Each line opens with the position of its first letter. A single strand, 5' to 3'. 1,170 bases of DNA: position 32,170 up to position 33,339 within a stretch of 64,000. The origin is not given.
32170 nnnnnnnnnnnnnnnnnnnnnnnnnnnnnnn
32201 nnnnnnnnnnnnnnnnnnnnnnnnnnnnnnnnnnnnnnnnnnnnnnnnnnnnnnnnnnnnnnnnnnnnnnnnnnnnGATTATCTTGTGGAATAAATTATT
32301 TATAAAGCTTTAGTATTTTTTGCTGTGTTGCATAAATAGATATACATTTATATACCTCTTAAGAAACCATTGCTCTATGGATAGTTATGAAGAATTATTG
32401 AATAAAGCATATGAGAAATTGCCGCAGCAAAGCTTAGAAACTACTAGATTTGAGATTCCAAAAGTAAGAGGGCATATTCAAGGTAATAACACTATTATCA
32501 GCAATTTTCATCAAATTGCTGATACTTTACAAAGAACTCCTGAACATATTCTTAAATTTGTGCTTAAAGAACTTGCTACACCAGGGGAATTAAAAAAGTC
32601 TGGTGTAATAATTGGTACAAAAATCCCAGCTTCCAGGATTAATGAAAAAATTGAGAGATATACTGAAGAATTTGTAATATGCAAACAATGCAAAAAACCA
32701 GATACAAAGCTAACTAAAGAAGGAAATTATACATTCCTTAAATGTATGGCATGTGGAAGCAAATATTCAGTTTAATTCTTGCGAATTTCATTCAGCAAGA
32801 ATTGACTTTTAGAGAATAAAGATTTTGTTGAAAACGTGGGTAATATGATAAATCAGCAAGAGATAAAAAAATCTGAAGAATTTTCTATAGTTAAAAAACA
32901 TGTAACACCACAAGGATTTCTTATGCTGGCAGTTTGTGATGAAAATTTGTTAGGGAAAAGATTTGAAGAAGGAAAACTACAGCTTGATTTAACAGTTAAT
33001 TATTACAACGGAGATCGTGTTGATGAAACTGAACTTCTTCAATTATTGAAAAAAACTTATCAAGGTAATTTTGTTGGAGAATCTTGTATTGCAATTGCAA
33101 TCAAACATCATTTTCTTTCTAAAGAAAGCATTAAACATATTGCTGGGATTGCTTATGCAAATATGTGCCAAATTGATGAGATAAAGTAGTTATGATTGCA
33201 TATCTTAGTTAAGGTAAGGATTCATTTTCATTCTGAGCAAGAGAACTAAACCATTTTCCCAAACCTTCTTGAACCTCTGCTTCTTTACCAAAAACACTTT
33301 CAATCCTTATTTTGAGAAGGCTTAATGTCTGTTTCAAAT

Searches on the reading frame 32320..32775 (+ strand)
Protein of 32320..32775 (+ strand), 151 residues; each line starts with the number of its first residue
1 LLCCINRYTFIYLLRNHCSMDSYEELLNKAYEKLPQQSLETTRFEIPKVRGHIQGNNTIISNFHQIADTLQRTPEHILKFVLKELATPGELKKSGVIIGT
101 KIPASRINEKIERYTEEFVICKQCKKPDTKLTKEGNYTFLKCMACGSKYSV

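Call 38: search_protein_families(library=pfam, proteins=[window:32320-32775:+], max_evalue=0.001)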
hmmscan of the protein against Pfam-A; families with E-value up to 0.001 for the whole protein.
window:32320-32775:+ (151 aa): 1 family
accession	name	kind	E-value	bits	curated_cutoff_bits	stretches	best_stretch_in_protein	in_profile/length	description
PF01873.23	eIF-5_eIF-2B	-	3.5e-35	120.9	27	1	39-148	6-117/117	Domain found in IF2B/IF5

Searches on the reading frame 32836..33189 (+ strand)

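Call 38: search_protein_families(library=pfam, proteins=[window:32836-33189:+], max_evalue=0.001)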
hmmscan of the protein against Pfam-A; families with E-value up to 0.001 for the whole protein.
window:32836-33189:+ (117 aa): 1 family
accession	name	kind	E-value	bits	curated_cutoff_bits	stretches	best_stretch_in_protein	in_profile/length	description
PF04242.18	DUF424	-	6.3e-19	68.5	25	1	29-112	8-91/92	Protein of unknown function (DUF424)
